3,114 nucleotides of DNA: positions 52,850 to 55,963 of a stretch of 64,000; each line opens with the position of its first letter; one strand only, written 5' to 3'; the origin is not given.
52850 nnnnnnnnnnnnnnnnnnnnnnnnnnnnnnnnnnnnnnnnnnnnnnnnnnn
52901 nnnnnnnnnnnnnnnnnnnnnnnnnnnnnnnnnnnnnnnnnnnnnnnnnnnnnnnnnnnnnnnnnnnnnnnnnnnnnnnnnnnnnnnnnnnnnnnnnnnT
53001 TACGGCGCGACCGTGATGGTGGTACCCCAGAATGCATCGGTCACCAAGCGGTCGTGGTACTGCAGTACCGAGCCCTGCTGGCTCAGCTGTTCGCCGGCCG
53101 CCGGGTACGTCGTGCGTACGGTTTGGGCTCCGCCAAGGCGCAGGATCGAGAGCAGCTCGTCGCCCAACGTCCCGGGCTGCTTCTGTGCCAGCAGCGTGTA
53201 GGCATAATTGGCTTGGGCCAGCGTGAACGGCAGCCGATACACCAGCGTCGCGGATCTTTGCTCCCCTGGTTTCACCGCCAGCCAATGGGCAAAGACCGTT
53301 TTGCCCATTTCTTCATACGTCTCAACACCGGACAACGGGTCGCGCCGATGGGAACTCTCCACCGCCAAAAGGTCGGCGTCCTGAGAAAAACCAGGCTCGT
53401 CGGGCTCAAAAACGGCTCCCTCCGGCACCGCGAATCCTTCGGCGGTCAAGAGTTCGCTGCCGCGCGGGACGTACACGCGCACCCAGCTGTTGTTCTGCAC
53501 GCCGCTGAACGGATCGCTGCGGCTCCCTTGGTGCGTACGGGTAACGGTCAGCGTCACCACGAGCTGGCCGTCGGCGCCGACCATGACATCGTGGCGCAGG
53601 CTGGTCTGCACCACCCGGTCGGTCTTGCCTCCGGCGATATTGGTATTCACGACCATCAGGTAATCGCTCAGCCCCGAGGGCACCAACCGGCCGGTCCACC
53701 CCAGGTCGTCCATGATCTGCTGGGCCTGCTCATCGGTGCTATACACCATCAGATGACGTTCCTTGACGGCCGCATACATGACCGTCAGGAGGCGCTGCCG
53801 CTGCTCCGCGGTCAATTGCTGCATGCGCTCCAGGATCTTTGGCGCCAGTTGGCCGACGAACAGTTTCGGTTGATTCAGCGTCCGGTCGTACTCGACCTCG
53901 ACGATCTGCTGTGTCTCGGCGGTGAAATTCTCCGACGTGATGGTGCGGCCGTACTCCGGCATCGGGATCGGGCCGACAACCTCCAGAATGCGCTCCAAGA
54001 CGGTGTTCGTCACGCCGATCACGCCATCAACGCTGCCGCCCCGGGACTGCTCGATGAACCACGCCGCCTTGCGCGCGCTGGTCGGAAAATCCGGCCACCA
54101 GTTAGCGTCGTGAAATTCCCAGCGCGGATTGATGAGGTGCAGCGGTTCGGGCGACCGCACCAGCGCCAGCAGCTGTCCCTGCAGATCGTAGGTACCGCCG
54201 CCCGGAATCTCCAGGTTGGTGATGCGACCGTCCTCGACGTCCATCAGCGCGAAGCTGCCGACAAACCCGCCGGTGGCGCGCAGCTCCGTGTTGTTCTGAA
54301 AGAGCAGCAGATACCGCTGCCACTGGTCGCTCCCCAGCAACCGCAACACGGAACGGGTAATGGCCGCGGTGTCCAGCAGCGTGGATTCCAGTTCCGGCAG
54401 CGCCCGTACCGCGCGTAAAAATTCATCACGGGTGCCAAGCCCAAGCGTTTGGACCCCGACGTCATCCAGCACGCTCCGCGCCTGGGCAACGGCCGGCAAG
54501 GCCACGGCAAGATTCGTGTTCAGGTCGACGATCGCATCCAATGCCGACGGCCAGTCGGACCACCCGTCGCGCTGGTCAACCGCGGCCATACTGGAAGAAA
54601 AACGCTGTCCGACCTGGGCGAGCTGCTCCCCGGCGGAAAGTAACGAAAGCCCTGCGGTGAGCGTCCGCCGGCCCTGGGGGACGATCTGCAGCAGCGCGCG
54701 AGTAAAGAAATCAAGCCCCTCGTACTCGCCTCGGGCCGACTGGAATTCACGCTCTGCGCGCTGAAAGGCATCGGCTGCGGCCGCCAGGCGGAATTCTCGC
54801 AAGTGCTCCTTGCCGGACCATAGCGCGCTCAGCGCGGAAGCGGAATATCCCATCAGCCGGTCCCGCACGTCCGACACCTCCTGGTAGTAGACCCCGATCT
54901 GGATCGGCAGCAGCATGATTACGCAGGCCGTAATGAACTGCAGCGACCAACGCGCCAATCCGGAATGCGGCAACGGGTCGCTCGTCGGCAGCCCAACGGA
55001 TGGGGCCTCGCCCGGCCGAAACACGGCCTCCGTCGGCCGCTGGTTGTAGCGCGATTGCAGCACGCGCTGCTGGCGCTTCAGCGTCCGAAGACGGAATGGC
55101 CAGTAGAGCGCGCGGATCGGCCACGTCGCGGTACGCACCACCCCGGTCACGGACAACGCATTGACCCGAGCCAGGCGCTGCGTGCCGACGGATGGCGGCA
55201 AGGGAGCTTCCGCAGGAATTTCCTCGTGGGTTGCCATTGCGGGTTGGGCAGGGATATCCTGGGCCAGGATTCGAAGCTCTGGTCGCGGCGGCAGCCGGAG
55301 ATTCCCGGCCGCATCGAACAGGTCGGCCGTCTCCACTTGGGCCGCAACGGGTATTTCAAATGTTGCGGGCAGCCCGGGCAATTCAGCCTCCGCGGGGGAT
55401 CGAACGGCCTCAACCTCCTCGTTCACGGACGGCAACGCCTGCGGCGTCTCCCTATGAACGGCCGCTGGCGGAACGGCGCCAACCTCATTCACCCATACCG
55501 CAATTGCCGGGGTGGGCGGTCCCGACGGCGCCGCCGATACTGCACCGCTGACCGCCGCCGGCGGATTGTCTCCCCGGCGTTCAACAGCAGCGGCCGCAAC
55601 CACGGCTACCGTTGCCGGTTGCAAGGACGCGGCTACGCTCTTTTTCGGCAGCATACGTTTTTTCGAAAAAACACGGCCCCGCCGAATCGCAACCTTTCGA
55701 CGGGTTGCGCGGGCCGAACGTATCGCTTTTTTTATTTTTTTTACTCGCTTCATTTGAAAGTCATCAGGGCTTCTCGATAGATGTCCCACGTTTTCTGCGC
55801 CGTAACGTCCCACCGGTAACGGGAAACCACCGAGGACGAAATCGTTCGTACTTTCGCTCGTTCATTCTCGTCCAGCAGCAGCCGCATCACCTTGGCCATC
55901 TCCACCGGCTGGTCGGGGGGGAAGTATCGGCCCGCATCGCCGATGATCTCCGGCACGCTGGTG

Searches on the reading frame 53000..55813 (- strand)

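Call 21: search_protein_families(library=ncbifam, proteins=[window:53000-55813:-], max_evalue=0.00001)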
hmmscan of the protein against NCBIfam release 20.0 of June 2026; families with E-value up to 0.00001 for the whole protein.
window:53000-55813:- (937 aa): 0 families

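Call 36: search_protein_families(library=pfam, proteins=[window:53000-55813:-], max_evalue=10)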
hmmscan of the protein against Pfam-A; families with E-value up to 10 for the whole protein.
window:53000-55813:- (937 aa): 2 families
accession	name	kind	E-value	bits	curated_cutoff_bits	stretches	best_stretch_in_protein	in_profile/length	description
PF13196.11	DUF4012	-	9.9e-31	107.6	28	1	498-634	3-139/144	Protein of unknown function (DUF4012)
PF21668.3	RPOC_hybrid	-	0.14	12.4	27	1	775-844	39-100/102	DNA-directed RNA polymerase subunit beta', hybrid domain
